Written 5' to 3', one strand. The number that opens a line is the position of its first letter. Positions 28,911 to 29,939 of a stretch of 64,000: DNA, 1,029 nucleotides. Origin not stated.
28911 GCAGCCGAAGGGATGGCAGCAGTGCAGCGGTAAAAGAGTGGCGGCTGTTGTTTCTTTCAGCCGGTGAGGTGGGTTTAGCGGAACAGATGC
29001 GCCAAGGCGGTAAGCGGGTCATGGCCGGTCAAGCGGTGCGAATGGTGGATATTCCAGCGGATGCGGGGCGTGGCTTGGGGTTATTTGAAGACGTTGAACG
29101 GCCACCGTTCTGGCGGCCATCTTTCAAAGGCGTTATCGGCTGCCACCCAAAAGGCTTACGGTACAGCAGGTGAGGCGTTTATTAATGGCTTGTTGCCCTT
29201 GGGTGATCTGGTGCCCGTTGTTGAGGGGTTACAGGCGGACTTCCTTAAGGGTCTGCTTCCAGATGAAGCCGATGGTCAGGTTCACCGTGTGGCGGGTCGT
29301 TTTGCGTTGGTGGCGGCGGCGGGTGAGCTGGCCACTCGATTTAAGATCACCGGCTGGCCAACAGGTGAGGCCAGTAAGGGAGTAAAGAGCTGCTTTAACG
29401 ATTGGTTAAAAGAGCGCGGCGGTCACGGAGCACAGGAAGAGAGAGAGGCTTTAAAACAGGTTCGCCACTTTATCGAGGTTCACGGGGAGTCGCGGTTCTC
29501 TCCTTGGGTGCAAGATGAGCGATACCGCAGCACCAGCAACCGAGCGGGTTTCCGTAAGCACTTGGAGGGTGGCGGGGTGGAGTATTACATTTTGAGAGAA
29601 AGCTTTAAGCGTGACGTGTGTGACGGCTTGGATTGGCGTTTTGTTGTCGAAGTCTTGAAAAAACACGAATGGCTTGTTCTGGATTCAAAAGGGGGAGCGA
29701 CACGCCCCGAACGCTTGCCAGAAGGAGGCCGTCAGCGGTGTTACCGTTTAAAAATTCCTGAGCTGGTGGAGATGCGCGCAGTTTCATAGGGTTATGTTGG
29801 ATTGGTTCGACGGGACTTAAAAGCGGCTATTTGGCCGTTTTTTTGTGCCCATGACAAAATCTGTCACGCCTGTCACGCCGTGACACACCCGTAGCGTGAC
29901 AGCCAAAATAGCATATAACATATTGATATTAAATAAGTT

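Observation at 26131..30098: About 245-bp inverted repeats carrying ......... iterons and AT-rich spacers flank the primase-helicase gene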

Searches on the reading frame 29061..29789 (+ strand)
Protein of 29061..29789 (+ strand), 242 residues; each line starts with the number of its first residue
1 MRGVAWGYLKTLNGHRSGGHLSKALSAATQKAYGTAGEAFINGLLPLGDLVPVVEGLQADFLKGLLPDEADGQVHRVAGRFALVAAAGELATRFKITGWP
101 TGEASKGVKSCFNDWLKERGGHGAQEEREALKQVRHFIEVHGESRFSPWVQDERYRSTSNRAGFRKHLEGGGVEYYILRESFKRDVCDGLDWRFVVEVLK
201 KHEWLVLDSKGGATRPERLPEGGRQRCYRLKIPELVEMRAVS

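Call 10: search_protein_families(library=pfam, proteins=[window:29061-29789:+], max_evalue=0.01)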
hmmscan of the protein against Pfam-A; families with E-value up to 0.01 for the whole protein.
window:29061-29789:+ (242 aa): 0 families

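Call 70: search_protein_families(library=pfam, proteins=[window:29061-29789:+], max_evalue=0.1)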
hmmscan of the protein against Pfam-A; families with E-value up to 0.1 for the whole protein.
window:29061-29789:+ (242 aa): 0 families

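Call 71: search_solved_structures(query=window:29061-29789:+, max_evalue=10, show_alignments=2)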
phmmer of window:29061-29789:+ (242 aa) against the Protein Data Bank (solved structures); distinct sequences matched with E-value up to 10: 2.
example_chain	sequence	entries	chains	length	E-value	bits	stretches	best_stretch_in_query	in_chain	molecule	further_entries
7tgh_S6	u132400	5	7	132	0.94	12.5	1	161-210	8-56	Zinc-finger protein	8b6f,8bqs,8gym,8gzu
8tbx_A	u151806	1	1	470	1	12.4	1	65-124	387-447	ATP-dependent RNA helicase DDX1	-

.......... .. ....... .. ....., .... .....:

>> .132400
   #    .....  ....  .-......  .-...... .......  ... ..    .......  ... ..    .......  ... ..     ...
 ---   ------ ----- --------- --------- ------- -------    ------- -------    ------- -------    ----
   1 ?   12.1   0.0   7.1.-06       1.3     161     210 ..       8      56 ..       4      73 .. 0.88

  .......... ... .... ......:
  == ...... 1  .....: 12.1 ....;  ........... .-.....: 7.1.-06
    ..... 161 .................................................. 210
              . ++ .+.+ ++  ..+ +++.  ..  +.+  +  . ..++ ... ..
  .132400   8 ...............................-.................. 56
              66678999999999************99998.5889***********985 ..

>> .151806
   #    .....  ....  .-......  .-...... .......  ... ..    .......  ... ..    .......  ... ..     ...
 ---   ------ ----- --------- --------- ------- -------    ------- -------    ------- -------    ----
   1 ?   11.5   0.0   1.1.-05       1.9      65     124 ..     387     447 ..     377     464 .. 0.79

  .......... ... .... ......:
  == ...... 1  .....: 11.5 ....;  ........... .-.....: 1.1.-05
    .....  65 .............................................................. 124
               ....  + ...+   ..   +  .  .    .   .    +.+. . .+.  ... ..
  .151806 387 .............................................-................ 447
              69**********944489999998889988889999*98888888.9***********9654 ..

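Call 80: predict_structure(alignment_id=A5)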
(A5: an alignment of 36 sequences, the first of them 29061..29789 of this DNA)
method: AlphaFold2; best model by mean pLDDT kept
length: 242 residues; sequences in the alignment: 36
mean_pLDDT: 87.5   pTM: 0.68
mean pLDDT of the five models: 87.5, 87.2, 86.5, 85.9, 85.0
residues with pLDDT >= 90: 164; 70-90: 58; 50-70: 4; < 50: 16
segments of 3 or more residues with pLDDT < 50: 1-10, 237-242
pLDDT, mean of each block of 10 residues (from residue 1): 36 73 82 84 95 96 93 93 96 94 95 89 88 95 93 78 93 95 96 96 96 96 94 62 41
secondary structure, 60 per line:
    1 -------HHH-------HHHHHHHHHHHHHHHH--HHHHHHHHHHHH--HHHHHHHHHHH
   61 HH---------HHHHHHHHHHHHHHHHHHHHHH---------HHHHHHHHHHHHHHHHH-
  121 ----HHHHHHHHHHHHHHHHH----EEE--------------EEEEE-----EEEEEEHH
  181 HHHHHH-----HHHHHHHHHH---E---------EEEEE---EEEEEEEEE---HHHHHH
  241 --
elements in order: H18-33 H36-47 H50-62 H72-93 H103-119 H125-141 E146-148 E163-167 E173-178 H179-186 H192-201 E215-219 E223-231 H235-240

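Call 82: fold_search(model_id=the predicted structure, library=pdb)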
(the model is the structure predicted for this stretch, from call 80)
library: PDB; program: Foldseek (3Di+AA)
matches with E <= 10: 136; with E <= 0.001: 4
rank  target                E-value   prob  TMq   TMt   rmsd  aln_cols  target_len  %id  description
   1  8tch_A                1.1e-05  1.00  0.53  0.30   5.7       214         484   16  Initiation of replication protein with helicase activity encoded by Pathogenicity Island SaPIBov1 (released 2024-07-03)
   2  8tch_B                4.1e-05  1.00  0.53  0.30   5.5       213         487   16  Initiation of replication protein with helicase activity encoded by Pathogenicity Island SaPIBov1 (released 2024-07-03)
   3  5dgk_A                6.9e-05  1.00  0.60  0.30   5.2       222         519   15  SCCmec type IV Cch - active helicase (released 2016-08-24)
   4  5dgk_B                1.5e-04  1.00  0.56  0.29   5.2       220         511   15  SCCmec type IV Cch - active helicase (released 2016-08-24)
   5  5vfx_A                3.7e-02  1.00  0.28  0.61   3.3       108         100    9  Structure of an accessory protein of the pCW3 relaxosome in complex with the origin of transfer (oriT) DNA (released 2018-04-18)
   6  5vfx_F                3.7e-02  1.00  0.28  0.60   3.4       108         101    9  Structure of an accessory protein of the pCW3 relaxosome in complex with the origin of transfer (oriT) DNA (released 2018-04-18)
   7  5vfx_D                1.0e-01  0.99  0.27  0.59   3.3       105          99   10  Structure of an accessory protein of the pCW3 relaxosome in complex with the origin of transfer (oriT) DNA (released 2018-04-18)
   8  5vfx_H                1.1e-01  0.99  0.27  0.59   3.3       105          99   10  Structure of an accessory protein of the pCW3 relaxosome in complex with the origin of transfer (oriT) DNA (released 2018-04-18)
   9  5vfy_A                2.0e-01  0.90  0.25  0.49   3.9       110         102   11  Structure of an accessory protein of the pCW3 relaxosome (released 2018-04-18)
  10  6pwo_A                3.6e-01  0.12  0.19  0.18  22.1       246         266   10  MscS DDM (released 2020-01-08)
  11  5f8v_H                4.5e-01  0.06  0.12  0.09  15.7       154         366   16  Crystal structure of PLP bound phosphoserine aminotransferase (PSAT) from Trichomonas vaginalis (released 2016-10-19)
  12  9jfj_C                5.1e-01  0.07  0.17  0.17  22.4       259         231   12  Crystal structure of the cytoplasmic domain of ZraS in ADP-bound form (released 2025-03-26)
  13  5iuj_D                5.4e-01  0.06  0.16  0.18  21.3       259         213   11  Crystal structure of the DesK-DesR complex in the phosphotransfer state with low Mg2+ (20 mM) (released 2016-12-21)
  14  7ssj_C                6.3e-01  0.06  0.15  0.17  19.5       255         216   11  Crystal structure of the DesK-DesR complex in the phosphatase state (released 2022-11-16)
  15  5iuk_D                8.0e-01  0.04  0.15  0.16  20.1       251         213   12  Crystal structure of the DesK-DesR complex in the phosphotransfer state with high Mg2+ (150 mM) (released 2016-12-21)
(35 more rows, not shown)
